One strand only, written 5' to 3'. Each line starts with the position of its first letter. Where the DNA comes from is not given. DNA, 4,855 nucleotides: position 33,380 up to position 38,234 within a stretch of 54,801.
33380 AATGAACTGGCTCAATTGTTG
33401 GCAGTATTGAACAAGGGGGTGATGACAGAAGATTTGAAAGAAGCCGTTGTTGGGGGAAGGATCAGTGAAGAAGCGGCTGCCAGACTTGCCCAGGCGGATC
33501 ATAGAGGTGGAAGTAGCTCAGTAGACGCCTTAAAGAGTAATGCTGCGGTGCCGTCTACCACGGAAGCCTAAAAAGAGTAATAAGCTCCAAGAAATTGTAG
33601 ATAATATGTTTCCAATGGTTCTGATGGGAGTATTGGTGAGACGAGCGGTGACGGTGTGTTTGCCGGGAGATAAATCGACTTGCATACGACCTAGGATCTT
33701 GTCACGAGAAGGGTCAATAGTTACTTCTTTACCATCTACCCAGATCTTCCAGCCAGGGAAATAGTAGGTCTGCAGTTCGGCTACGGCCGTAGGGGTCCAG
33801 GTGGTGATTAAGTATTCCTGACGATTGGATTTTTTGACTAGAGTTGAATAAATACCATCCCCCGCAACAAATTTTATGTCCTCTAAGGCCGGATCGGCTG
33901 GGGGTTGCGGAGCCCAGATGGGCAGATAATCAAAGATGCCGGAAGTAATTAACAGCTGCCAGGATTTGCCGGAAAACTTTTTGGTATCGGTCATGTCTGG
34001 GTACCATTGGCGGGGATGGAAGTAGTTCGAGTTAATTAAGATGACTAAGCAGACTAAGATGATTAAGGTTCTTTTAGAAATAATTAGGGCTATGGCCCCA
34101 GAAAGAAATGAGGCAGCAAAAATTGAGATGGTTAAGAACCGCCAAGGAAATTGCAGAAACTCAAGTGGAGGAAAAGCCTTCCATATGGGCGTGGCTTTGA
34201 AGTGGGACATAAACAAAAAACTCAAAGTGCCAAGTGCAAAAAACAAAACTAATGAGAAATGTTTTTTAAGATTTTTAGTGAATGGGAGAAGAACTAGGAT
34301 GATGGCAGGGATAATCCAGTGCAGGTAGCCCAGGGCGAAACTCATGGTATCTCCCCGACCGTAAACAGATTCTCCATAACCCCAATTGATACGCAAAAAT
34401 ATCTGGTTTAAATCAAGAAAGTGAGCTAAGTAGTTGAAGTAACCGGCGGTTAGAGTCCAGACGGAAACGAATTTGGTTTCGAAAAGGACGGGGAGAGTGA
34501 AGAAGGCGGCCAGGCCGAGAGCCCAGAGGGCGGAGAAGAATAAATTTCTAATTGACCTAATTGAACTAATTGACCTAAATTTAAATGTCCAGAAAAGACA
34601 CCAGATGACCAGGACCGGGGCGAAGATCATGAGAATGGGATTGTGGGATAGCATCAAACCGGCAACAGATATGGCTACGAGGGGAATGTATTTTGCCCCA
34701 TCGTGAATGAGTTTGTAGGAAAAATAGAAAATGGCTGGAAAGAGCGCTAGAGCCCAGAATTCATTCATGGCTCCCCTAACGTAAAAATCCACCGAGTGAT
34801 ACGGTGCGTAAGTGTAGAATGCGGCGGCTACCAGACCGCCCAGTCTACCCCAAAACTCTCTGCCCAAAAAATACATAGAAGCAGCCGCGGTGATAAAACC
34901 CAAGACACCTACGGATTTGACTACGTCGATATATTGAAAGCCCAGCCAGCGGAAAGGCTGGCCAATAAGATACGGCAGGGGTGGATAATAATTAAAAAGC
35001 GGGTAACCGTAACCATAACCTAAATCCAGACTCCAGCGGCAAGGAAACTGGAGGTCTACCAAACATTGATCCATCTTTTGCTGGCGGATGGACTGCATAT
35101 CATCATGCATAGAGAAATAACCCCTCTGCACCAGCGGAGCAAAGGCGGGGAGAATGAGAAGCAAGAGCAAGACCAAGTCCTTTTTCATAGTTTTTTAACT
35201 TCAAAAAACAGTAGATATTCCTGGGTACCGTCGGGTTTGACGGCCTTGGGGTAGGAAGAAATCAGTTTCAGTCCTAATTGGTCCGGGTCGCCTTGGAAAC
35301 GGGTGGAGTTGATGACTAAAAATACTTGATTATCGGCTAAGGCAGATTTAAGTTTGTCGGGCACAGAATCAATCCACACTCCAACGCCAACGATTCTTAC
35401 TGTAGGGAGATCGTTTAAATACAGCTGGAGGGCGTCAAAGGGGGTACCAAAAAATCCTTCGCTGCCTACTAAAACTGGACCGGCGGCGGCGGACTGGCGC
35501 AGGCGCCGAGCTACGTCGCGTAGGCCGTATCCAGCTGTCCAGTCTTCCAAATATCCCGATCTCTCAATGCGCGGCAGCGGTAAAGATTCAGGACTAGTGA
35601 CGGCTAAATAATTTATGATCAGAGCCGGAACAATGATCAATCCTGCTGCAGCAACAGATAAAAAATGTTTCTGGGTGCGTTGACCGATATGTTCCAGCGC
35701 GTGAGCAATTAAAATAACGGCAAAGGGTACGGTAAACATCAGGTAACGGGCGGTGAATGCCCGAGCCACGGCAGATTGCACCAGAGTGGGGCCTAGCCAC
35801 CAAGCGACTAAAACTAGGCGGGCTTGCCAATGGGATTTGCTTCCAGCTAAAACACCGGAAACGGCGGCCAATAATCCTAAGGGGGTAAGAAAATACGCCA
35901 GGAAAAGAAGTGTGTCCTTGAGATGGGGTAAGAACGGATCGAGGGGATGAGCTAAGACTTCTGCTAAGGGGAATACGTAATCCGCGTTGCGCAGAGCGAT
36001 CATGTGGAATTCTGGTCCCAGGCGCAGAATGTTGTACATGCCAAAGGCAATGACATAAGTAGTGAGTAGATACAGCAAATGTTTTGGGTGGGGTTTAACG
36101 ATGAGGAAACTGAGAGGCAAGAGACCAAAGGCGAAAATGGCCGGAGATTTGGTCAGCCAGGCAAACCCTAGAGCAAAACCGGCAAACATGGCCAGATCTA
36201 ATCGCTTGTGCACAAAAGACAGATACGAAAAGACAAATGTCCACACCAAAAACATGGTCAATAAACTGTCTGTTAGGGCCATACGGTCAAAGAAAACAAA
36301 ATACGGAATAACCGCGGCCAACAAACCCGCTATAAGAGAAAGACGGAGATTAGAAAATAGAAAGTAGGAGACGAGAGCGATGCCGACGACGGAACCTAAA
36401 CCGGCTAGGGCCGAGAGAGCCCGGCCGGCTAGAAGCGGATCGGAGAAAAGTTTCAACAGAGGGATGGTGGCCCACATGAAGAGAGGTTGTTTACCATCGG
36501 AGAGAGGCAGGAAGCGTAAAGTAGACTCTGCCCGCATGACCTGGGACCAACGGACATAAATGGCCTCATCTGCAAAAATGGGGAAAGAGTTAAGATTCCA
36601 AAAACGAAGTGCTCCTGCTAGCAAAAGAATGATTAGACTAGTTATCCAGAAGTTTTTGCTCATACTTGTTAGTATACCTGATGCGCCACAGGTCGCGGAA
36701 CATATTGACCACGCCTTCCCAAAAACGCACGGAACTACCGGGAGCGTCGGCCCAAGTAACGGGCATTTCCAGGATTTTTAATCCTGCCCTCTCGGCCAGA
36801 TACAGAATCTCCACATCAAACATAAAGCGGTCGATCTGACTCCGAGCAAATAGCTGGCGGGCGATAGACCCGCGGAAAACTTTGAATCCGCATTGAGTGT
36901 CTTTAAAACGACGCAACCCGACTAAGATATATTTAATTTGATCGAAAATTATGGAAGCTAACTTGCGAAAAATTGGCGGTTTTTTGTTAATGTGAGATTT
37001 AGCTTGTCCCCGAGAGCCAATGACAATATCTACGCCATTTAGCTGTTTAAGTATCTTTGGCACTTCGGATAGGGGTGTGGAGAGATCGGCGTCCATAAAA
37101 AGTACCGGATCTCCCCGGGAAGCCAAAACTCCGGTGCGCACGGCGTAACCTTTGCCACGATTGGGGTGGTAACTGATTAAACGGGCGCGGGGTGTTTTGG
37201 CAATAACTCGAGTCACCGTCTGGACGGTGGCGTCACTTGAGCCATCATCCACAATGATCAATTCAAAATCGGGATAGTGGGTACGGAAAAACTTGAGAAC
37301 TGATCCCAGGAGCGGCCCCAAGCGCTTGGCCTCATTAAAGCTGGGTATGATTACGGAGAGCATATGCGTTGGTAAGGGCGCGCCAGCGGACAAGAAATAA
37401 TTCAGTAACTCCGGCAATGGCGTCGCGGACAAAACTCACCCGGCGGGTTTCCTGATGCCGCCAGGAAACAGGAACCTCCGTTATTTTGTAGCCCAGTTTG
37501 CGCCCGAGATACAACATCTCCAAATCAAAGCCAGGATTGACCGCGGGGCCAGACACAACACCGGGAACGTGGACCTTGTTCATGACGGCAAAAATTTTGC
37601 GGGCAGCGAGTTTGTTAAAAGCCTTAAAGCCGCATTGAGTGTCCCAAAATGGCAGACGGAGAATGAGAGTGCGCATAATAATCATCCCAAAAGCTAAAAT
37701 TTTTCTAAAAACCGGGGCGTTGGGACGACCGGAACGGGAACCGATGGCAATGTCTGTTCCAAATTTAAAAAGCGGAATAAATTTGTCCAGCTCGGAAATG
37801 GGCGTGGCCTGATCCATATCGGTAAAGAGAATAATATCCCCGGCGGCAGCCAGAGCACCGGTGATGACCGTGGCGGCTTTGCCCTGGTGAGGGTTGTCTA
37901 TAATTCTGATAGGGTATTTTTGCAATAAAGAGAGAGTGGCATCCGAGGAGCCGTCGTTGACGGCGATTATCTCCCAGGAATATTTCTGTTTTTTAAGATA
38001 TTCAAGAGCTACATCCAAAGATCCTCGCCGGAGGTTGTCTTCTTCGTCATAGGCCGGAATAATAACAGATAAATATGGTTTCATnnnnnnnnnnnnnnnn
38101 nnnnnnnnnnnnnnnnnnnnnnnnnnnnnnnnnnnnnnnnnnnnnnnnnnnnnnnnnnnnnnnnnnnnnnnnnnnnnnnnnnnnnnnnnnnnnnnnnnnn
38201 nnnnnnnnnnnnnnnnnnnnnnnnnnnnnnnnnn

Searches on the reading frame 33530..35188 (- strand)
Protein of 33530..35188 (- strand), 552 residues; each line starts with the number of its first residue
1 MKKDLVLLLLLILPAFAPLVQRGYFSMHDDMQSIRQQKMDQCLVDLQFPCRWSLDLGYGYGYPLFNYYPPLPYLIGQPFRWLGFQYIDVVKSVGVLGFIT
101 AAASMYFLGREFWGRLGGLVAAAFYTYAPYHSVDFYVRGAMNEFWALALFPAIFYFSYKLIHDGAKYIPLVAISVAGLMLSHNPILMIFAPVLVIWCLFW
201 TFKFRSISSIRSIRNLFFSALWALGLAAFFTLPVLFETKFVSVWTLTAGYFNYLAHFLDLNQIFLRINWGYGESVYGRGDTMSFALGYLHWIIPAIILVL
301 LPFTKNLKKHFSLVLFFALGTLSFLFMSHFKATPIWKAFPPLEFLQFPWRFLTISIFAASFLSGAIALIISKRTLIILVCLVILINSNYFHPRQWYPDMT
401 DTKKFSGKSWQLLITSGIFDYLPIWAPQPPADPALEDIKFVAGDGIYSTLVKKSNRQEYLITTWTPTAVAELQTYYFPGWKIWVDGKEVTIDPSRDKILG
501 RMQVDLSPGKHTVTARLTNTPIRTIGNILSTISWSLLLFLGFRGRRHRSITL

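Call 5: search_protein_families(library=pfam, proteins=[window:33530-35188:-], max_evalue=0.01)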
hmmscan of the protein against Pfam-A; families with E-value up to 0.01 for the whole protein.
window:33530-35188:- (552 aa): 1 family
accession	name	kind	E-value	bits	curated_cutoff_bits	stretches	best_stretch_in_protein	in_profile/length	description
PF10131.15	PTPS_related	-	2.2e-05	23.6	26.4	1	65-387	1-303/621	6-pyruvoyl-tetrahydropterin synthase related domain; membrane protein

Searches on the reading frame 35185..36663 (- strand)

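Call 5: search_protein_families(library=pfam, proteins=[window:35185-36663:-], max_evalue=0.01)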
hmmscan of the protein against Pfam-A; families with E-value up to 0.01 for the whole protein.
window:35185-36663:- (492 aa): 2 families
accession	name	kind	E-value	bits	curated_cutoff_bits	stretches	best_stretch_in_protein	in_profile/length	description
PF13231.12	PMT_2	-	2.1e-10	41.5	26.1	1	60-203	4-145/160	Dolichyl-phosphate-mannose-protein mannosyltransferase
PF02366.24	PMT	-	5.9e-08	33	22.7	1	57-187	61-197/245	Dolichyl-phosphate-mannose-protein mannosyltransferase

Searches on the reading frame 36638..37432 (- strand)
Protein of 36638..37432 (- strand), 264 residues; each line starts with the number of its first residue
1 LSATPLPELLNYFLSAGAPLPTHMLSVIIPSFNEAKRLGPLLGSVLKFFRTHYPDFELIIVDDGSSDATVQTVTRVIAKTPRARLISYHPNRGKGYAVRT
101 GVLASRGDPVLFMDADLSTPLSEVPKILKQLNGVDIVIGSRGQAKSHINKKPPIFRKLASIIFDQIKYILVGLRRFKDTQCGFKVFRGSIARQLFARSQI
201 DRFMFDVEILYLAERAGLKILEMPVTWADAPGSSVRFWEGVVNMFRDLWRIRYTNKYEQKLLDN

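Call 5: search_protein_families(library=pfam, proteins=[window:36638-37432:-], max_evalue=0.01)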
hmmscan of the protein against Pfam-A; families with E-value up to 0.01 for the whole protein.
window:36638-37432:- (264 aa): 3 families
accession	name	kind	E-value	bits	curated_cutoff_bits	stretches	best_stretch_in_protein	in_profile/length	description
PF00535.33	Glycos_transf_2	-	4e-27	95.6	23.3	1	26-170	1-143/168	Glycosyl transferase family 2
PF13641.12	Glyco_tranf_2_3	-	1.5e-07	32.1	27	1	25-116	3-96/230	Glycosyltransferase like family 2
PF10111.15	Glyco_tranf_2_2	-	6.6e-06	26.2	27.3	1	26-129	1-104/276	Glycosyltransferase like family 2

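Call 60: search_solved_structures(query=window:36638-37432:-, max_evalue=0.001)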
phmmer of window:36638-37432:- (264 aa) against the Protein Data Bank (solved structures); distinct sequences matched with E-value up to 0.001: 29.
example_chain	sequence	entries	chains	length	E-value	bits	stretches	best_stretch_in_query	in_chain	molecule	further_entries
5mlz_A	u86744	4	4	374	1.2e-16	64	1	24-251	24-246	Dolichol monophosphate mannose synthase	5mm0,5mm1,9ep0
9bhc_C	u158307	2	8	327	1.3e-13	54.1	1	21-248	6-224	Undecaprenyl-phosphate 4-deoxy-4-formamido-L-arabinose transferase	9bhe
8vxh_A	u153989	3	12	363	1.4e-13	53.9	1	21-248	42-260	Undecaprenyl-phosphate 4-deoxy-4-formamido-L-arabinose transferase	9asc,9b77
9hwj_A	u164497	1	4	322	2.6e-13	53.1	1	21-248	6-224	Undecaprenyl-phosphate 4-deoxy-4-formamido-L-arabinose transferase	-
2z87_A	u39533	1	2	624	8.9e-12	48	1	23-116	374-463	Chondroitin synthase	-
2z86_A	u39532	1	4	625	9e-12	48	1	23-116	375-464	Chondroitin synthase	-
8vh7_A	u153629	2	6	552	1.6e-10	43.9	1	24-116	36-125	Heparosan synthase B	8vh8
8viw_A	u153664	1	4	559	1.6e-10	43.9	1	24-116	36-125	Heparosan synthase B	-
5ekp_C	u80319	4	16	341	2.3e-10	43.4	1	22-143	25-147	Uncharacterized glycosyltransferase sll0501 | Glycosyltransferase sll0501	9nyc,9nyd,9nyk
5eke_A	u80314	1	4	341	2.3e-10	43.4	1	22-143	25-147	Uncharacterized glycosyltransferase sll0501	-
9nye_A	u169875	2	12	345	2.4e-10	43.4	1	22-143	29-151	Glycosyltransferase sll0501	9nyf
6h1j_A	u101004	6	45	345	8e-09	38.4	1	24-208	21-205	Probable ss-1,3-N-acetylglucosaminyltransferase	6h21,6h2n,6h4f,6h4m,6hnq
3ckj_A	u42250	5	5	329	3.1e-07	33.2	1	23-121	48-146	Putative uncharacterized protein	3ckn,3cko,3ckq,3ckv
6yv7_B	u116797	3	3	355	1.3e-06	31.2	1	18-122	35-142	Glycosyl transferase, family 2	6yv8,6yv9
6yv7_A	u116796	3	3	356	1.3e-06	31.2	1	18-122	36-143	Glycosyl transferase, family 2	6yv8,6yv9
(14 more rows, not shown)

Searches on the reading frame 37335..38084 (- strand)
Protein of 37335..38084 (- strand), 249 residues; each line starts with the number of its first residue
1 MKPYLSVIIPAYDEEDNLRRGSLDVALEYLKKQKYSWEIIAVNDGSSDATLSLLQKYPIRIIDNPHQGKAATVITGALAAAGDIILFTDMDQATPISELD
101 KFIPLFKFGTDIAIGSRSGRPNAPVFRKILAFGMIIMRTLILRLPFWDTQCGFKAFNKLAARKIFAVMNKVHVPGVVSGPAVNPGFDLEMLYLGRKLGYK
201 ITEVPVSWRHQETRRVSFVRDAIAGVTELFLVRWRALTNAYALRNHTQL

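Call 5: search_protein_families(library=pfam, proteins=[window:37335-38084:-], max_evalue=0.01)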
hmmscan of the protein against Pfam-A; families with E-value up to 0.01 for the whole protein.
window:37335-38084:- (249 aa): 2 families
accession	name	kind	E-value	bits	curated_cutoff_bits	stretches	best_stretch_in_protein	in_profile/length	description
PF00535.33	Glycos_transf_2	-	2.9e-22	79.8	23.3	1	6-158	1-161/168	Glycosyl transferase family 2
PF10111.15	Glyco_tranf_2_2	-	0.0009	19.3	27.3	1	6-103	1-103/276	Glycosyltransferase like family 2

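Call 59: search_solved_structures(query=window:37335-38084:-, max_evalue=0.001)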
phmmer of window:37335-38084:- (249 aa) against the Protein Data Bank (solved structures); distinct sequences matched with E-value up to 0.001: 10.
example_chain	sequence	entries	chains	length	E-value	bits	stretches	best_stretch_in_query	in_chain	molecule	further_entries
5mlz_A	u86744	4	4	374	3.4e-16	62.6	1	5-158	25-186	Dolichol monophosphate mannose synthase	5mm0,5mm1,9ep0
5ekp_C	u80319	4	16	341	8.9e-10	41.6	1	5-131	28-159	Uncharacterized glycosyltransferase sll0501 | Glycosyltransferase sll0501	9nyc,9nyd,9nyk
5eke_A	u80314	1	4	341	8.9e-10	41.6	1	5-131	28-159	Uncharacterized glycosyltransferase sll0501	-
9nye_A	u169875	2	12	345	9.1e-10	41.6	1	5-131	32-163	Glycosyltransferase sll0501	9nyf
9bhc_C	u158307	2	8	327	1.4e-09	41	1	5-156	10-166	Undecaprenyl-phosphate 4-deoxy-4-formamido-L-arabinose transferase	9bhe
8vxh_A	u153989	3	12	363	1.8e-09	40.6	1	5-156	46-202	Undecaprenyl-phosphate 4-deoxy-4-formamido-L-arabinose transferase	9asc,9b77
9hwj_A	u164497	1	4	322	1.6e-06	31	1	5-139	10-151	Undecaprenyl-phosphate 4-deoxy-4-formamido-L-arabinose transferase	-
6p61_A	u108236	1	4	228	2.6e-05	27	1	3-94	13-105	Glycosyltransferase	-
5hea_A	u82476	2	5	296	4.6e-05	26.2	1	5-114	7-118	Putative glycosyltransferase (GalT1)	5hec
9jma_A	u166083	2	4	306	0.00045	22.9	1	5-113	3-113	GalNAc(5)-diNAcBac-PP-undecaprenol beta-1,3-glucosyltransferase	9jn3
